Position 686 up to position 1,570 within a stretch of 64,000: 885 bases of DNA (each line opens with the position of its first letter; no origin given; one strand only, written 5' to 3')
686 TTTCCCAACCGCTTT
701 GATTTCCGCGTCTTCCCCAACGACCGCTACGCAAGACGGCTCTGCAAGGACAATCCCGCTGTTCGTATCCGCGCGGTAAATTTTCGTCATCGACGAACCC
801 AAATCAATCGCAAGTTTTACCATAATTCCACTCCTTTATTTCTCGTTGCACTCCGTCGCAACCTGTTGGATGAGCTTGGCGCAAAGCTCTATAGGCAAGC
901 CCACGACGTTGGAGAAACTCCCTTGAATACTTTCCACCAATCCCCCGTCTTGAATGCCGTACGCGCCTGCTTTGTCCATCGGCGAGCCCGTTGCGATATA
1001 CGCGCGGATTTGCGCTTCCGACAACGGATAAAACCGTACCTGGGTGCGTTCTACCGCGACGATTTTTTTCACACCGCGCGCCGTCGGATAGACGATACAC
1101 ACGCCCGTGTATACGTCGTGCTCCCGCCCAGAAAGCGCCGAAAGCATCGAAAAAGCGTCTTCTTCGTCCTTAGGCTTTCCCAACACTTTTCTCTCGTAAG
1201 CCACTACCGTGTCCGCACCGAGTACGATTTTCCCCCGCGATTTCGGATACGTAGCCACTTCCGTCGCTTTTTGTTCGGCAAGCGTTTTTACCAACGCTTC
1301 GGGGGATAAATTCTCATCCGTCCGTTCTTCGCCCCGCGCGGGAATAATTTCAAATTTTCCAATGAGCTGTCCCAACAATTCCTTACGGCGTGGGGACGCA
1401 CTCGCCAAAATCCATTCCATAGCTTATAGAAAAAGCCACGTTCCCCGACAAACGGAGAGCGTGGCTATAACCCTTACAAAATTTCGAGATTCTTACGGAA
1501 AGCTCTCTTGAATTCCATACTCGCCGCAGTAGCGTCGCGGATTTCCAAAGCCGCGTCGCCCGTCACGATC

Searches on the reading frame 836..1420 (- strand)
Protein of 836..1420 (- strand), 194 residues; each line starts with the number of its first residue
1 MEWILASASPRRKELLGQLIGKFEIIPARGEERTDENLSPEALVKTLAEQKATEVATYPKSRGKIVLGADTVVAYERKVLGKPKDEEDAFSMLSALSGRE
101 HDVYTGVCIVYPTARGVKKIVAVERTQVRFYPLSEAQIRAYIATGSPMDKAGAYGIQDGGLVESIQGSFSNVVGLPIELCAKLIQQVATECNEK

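Call 33: find_encoding_contigs(protein=window:836-1420:-, flank=10000, max_places=4)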
Protein window:836-1420:- (194 aa): 8 contigs read that carry it; 4 places shown.
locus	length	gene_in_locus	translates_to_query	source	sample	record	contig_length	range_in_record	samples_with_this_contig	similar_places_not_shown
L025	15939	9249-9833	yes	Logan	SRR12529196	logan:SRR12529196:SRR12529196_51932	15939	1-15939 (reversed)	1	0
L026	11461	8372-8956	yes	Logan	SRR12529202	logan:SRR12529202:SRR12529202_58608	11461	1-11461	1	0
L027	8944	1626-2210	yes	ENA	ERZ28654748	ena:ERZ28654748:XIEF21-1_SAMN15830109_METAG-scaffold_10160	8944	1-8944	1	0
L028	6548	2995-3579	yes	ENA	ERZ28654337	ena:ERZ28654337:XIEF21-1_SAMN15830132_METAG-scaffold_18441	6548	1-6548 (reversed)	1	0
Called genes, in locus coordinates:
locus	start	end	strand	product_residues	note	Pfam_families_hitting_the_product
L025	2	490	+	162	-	?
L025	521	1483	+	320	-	PF00929:RNase_T, PF21762:DEDDh_C (faint)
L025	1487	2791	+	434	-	PF17125:Methyltr_RsmF_N, PF01189:Methyltr_RsmB-F, PF17126:RsmF_methylt_CI, PF13636:Methyltranf_PUA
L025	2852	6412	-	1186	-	-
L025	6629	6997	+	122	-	PF01925:TauE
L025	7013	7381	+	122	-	PF01925:TauE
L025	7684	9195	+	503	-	PF02541:Ppx-GppA, PF21447:Ppx-GppA_III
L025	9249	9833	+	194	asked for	PF02545:Maf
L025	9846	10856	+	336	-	PF06723:MreB_Mbl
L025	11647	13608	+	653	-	PF06480:FtsH_ext, PF00004:AAA, PF17862:AAA_lid_3, PF01434:Peptidase_M41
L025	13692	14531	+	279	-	PF17762:HTH_ParB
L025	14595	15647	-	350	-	PF01381:HTH_3, PF12844:HTH_19, PF13443:HTH_26 (weak), PF13560:HTH_31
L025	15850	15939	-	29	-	?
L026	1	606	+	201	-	?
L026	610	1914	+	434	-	PF17125:Methyltr_RsmF_N, PF01189:Methyltr_RsmB-F, PF17126:RsmF_methylt_CI, PF13636:Methyltranf_PUA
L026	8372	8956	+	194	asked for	PF02545:Maf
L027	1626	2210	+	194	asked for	PF02545:Maf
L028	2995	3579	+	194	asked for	PF02545:Maf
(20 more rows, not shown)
